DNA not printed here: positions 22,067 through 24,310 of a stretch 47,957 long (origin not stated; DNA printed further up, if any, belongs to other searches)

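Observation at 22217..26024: AOR-family aldehyde:ferredoxin oxidoreductase is the first gene of a sugar 1-dehydrogenase/lactonase operon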

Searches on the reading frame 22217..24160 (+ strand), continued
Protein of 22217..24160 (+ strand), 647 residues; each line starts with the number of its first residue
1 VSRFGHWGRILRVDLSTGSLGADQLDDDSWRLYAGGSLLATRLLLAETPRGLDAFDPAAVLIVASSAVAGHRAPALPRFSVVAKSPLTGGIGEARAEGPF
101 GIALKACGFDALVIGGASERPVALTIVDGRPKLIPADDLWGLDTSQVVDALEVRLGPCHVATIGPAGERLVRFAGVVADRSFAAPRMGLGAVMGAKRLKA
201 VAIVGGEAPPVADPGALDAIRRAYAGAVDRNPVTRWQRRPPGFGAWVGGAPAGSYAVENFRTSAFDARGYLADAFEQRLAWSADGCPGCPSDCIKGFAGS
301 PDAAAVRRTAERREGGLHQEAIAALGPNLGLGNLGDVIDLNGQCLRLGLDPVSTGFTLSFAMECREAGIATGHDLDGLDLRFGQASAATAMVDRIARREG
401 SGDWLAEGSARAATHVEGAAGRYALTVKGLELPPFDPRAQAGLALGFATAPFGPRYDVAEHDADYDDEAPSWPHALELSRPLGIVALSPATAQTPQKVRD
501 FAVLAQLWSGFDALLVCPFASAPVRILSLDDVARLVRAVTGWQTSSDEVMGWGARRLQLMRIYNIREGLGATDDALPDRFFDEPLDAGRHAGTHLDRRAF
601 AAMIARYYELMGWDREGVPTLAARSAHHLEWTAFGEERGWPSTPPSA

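Call 46: find_encoding_contigs(protein=P0018, flank=10000, max_places=2)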
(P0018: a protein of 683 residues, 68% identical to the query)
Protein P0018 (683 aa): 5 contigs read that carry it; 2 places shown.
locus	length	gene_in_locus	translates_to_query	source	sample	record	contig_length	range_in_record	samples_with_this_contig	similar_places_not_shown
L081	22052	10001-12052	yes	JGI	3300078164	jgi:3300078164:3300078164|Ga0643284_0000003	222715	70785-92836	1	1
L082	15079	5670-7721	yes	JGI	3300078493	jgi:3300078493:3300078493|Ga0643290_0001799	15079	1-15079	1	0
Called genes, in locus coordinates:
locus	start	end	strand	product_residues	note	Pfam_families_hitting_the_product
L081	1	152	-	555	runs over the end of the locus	PF01928:CYTH, PF05235:CHAD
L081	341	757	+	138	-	-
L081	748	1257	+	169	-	-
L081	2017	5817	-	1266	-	PF00672:HAMP, PF18947:HAMP_2, PF18947:HAMP_2, PF00672:HAMP, PF18947:HAMP_2, PF00672:HAMP, PF18947:HAMP_2, PF01590:GAF, +9 more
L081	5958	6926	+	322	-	PF01408:GFO_IDH_MocA, PF22725:GFO_IDH_MocA_C3, PF02894:GFO_IDH_MocA_C (weak)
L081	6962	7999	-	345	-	PF02615:Ldh_2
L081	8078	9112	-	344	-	PF00106:adh_short, PF01073:3Beta_HSD, PF01370:Epimerase, PF02719:Polysacc_synt_2, PF04321:RmlD_sub_bind, PF13460:NAD_binding_10 (faint), PF16363:GDP_Man_Dehyd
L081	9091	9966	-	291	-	PF01557:FAA_hydrolase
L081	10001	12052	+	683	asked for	PF02730:AFOR_N, PF01314:AFOR_C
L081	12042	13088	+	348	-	PF00248:Aldo_ket_red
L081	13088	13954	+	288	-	PF04909:Amidohydro_2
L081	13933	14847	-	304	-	PF01557:FAA_hydrolase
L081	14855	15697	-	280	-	PF09339:HTH_IclR, PF12802:MarR_2 (faint), PF01614:IclR_C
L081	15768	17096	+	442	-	PF02746:MR_MLE_N (faint), PF13378:MR_MLE_C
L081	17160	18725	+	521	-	PF01547:SBP_bac_1, PF13416:SBP_bac_8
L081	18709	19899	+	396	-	PF00528:BPD_transp_1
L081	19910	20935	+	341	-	PF00528:BPD_transp_1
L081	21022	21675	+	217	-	PF01081:Aldolase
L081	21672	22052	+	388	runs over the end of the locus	PF02746:MR_MLE_N, PF13378:MR_MLE_C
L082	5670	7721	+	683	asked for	PF02730:AFOR_N, PF01314:AFOR_C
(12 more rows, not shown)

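Call 47: find_encoding_contigs(protein=P0116, flank=10000, max_places=2)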
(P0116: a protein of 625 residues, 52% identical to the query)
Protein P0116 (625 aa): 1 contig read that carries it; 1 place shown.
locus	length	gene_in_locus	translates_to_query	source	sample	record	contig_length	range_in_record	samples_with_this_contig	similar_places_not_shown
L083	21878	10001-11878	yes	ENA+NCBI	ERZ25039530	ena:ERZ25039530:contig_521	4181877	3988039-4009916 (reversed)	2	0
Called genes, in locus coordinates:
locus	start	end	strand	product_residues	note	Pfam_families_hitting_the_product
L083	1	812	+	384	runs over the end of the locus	PF00005:ABC_tran, PF08402:TOBE_2 (weak)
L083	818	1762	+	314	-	PF00528:BPD_transp_1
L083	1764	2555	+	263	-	PF00528:BPD_transp_1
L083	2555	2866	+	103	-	-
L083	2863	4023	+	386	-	PF00251:Glyco_hydro_32N (faint), PF04616:Glyco_hydro_43 (weak)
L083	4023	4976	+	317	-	PF00296:Bac_luciferase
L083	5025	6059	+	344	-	PF00356:LacI, PF00532:Peripla_BP_1, PF13407:Peripla_BP_4, PF13377:Peripla_BP_3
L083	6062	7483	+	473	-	PF07881:Fucose_iso_N1, PF07882:Fucose_iso_N2, PF02952:Fucose_iso_C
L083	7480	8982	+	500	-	PF00370:FGGY_N, PF02782:FGGY_C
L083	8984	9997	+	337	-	PF00491:Arginase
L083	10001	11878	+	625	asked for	PF02730:AFOR_N, PF01314:AFOR_C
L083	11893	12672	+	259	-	PF00106:adh_short, PF08659:KR, PF23441:SDR (weak), PF13561:adh_short_C2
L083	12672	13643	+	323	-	PF01408:GFO_IDH_MocA, PF22725:GFO_IDH_MocA_C3, PF02894:GFO_IDH_MocA_C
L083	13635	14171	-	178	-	PF01872:RibD_C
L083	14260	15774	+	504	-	PF07905:PucR, PF17853:GGDEF_2, PF13556:HTH_30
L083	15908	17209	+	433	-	PF13433:Peripla_BP_5, PF13458:Peripla_BP_6, PF01094:ANF_receptor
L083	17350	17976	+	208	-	PF00005:ABC_tran, PF13304:AAA_21 (faint), PF12399:BCA_ABC_TP_C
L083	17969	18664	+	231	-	PF00005:ABC_tran, PF13304:AAA_21 (faint)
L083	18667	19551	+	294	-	PF02653:BPD_transp_2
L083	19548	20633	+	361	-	PF02653:BPD_transp_2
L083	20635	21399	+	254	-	PF03746:LamB_YcsF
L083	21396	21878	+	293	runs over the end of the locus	PF02682:CT_C_D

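Call 48: find_encoding_contigs(protein=P0027, flank=10000, max_places=1)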
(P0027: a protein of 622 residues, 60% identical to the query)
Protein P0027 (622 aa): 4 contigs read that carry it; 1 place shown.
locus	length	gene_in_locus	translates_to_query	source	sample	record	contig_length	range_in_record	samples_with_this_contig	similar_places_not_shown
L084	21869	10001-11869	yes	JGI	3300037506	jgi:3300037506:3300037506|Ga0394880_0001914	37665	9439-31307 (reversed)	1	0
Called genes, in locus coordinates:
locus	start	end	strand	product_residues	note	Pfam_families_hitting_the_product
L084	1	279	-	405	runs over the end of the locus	PF02720:DUF222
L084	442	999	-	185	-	PF01243:PNPOx_N (weak)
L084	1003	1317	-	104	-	-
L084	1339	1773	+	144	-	-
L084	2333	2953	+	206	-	PF01872:RibD_C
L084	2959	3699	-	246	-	PF13489:Methyltransf_23, PF13649:Methyltransf_25, PF08241:Methyltransf_11, PF08242:Methyltransf_12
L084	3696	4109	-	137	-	PF08570:DUF1761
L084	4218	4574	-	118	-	PF18029:Glyoxalase_6 (weak)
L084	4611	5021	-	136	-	-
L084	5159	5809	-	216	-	PF14333:DUF4389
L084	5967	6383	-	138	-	PF00903:Glyoxalase, PF22677:Ble-like_N (faint)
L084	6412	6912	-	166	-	PF10604:Polyketide_cyc2, PF08327:AHSA1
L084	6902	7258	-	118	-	PF01022:HTH_5, PF12802:MarR_2 (weak), PF12840:HTH_20, PF13412:HTH_24 (weak), PF01047:MarR (weak)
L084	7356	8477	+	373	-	PF06224:AlkZ-like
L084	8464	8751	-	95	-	-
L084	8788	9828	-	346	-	PF04321:RmlD_sub_bind, PF01073:3Beta_HSD, PF01370:Epimerase, PF02719:Polysacc_synt_2, PF16363:GDP_Man_Dehyd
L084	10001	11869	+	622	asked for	PF02730:AFOR_N, PF01314:AFOR_C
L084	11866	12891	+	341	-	PF00248:Aldo_ket_red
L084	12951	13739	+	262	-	PF04909:Amidohydro_2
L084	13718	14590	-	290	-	PF01557:FAA_hydrolase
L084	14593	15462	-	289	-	PF09339:HTH_IclR, PF01614:IclR_C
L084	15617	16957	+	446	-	PF02746:MR_MLE_N (weak), PF13378:MR_MLE_C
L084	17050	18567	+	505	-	PF01547:SBP_bac_1, PF13416:SBP_bac_8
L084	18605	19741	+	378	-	PF00528:BPD_transp_1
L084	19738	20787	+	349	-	PF00528:BPD_transp_1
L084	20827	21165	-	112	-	PF10012:DUF2255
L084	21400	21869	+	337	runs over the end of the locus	PF24521:Ank_KRIT1 (faint), PF00023:Ank (faint), PF12796:Ank_2, PF13606:Ank_3 (faint), PF13637:Ank_4 (weak), PF13857:Ank_5 (weak), PF12796:Ank_2 (weak), PF13857:Ank_5 (weak)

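Call 49: find_encoding_contigs(protein=P0031, flank=10000, max_places=1)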
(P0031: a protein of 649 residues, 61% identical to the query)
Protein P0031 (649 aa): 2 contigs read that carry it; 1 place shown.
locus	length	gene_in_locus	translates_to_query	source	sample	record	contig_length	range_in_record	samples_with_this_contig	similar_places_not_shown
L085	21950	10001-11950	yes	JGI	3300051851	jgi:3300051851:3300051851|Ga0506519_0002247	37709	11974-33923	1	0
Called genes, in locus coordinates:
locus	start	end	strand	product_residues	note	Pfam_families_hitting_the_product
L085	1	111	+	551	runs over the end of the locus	PF07969:Amidohydro_3, PF01979:Amidohydro_1 (weak)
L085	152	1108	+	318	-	PF04909:Amidohydro_2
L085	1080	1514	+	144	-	PF07366:SnoaL, PF12680:SnoaL_2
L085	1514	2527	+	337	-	PF00296:Bac_luciferase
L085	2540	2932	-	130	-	PF04075:F420H2_quin_red, PF10012:DUF2255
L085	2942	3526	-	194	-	PF13560:HTH_31, PF01381:HTH_3, PF12844:HTH_19 (weak), PF05899:Cupin_3 (faint), PF07883:Cupin_2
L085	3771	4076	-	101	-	PF13560:HTH_31 (weak), PF01381:HTH_3 (weak)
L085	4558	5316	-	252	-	PF01471:PG_binding_1, PF08291:Peptidase_M15_3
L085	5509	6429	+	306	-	PF00581:Rhodanese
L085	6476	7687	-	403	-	PF01266:DAO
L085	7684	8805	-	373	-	PF02615:Ldh_2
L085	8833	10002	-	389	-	PF00106:adh_short (faint), PF01073:3Beta_HSD, PF01370:Epimerase, PF02719:Polysacc_synt_2, PF04321:RmlD_sub_bind, PF16363:GDP_Man_Dehyd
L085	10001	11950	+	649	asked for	PF02730:AFOR_N, PF01314:AFOR_C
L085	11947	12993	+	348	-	PF00248:Aldo_ket_red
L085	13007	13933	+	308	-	PF04909:Amidohydro_2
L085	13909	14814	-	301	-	PF01557:FAA_hydrolase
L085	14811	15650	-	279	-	PF09339:HTH_IclR, PF12802:MarR_2 (weak), PF01614:IclR_C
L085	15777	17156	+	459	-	PF02746:MR_MLE_N, PF13378:MR_MLE_C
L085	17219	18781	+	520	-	PF01547:SBP_bac_1, PF13416:SBP_bac_8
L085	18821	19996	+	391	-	PF00528:BPD_transp_1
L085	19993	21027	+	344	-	PF00528:BPD_transp_1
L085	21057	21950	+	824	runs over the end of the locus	PF00676:E1_dh, PF02779:Transket_pyr, PF02780:Transketolase_C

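Call 50: find_encoding_contigs(protein=P0041, flank=10000, max_places=1)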
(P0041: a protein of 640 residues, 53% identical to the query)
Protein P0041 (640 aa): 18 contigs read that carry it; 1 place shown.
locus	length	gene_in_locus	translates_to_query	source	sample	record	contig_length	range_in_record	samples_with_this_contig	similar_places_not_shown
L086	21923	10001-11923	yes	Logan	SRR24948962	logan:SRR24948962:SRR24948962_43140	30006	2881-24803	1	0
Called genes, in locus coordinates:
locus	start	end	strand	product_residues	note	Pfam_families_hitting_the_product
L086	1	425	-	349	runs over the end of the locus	PF00296:Bac_luciferase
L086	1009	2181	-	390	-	PF00890:FAD_binding_2, PF01266:DAO, PF01494:FAD_binding_3 (weak), PF12831:FAD_oxidored (weak), PF13450:NAD_binding_8 (faint)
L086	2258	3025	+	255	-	-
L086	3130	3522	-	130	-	-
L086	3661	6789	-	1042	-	PF13191:AAA_16, PF07719:TPR_2 (faint), PF00515:TPR_1 (faint), PF13424:TPR_12 (weak), PF00196:GerE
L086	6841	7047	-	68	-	-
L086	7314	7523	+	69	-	PF08940:DUF1918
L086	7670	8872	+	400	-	PF01408:GFO_IDH_MocA, PF02894:GFO_IDH_MocA_C, PF22725:GFO_IDH_MocA_C3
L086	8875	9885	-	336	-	PF00356:LacI, PF00532:Peripla_BP_1, PF13377:Peripla_BP_3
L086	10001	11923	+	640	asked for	PF02730:AFOR_N, PF01314:AFOR_C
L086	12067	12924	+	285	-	PF01261:AP_endonuc_2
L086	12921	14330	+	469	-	PF00202:Aminotran_3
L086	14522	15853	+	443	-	PF01547:SBP_bac_1, PF13416:SBP_bac_8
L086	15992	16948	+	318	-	PF00528:BPD_transp_1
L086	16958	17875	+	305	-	PF00528:BPD_transp_1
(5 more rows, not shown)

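Call 63: search_dna_similar(query=window:22217-24160:+, collection=plasmids, mode=protein, max_evalue=1e-40, max_rows=30)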
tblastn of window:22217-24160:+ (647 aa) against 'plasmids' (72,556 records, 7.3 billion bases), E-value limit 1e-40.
Records with a match: 12; places in all: 14; records where one place covers at least 80% of the query: 12.
Best place of each record, by identity: <60% 12.
By first word of the organism name: Natribaculum 2; Cetobacterium 2; Nonomuraea 1; Thermovirga 1; Thermomicrobium 1; Halalkalicoccus 1; Natronorubrum 1; Halostagnicola 1; Natrialba 1; Peptoclostridium 1.
By predicted mobility (MOB-suite, as given by PLSDB): non-mobilizable 12.
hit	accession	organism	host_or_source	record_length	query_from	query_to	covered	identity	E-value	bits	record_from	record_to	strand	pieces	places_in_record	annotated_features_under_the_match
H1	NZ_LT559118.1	Nonomuraea gerenzanensis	-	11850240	33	613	90%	43.4%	1e-101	347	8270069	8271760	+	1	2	none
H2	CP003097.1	Thermovirga lienii DSM 17291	production water from an oil well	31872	9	625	95%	31.9%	2e-66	244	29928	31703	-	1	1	tungsten-dependent aldehyde:ferredoxin oxidoreductase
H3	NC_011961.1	Thermomicrobium roseum DSM 5159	-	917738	8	617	94%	32.0%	5e-51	198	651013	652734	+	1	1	aldehyde ferredoxin oxidoreductase family protein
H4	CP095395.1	Natribaculum longum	cell culture,saline soil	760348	10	620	94%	30.5%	8e-53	204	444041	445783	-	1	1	none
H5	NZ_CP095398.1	Natribaculum luteum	cell culture,brine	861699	43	620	89%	31.9%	1e-52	203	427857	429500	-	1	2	aldehyde ferredoxin oxidoreductase family protein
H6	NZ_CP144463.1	Halalkalicoccus sp. FCH27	cell culture,Salt lake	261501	6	620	95%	29.6%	2e-53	206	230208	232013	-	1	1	aldehyde ferredoxin oxidoreductase family protein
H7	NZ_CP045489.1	Natronorubrum aibiense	single cell,Xinjiang Aibi Salt Lake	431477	10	620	94%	29.8%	2e-53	206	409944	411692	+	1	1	aldehyde ferredoxin oxidoreductase family protein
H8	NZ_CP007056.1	Halostagnicola larsenii XH-48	-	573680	6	620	95%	29.6%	2e-48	191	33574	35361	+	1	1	aldehyde ferredoxin oxidoreductase family protein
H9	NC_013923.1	Natrialba magadii ATCC 43099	-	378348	10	620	94%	29.8%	2e-50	196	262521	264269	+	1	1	aldehyde ferredoxin oxidoreductase family protein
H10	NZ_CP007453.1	Peptoclostridium acidaminophilum DSM 3953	black mud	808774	1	620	96%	28.3%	3e-58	220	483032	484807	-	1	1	aldehyde ferredoxin oxidoreductase family protein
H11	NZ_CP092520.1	Cetobacterium somerae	Danio rerio,tissue sample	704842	9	615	94%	27.7%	3e-51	199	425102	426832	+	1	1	aldehyde ferredoxin oxidoreductase family protein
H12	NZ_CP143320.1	Cetobacterium somerae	intestine of Yellow Catfish,pure culture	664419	9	615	94%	27.5%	2e-49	194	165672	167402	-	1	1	aldehyde ferredoxin oxidoreductase family protein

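Call 64: get_annotated_region(hit=H1, flank=12000)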
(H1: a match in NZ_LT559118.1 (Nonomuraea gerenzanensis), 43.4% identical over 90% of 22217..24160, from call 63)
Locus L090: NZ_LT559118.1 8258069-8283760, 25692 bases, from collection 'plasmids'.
description: Nonomuraea gerenzanensis isolate nono1 plasmid I, complete sequence
organism: Nonomuraea gerenzanensis (NCBI taxid 93944)
taxonomy: Bacteria; Actinomycetota; Actinomycetes; Streptosporangiales; Streptosporangiaceae; Nonomuraea; Nonomuraea gerenzanensis
host: -; source: -; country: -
typing (MOB-suite, as given by PLSDB): non-mobilizable
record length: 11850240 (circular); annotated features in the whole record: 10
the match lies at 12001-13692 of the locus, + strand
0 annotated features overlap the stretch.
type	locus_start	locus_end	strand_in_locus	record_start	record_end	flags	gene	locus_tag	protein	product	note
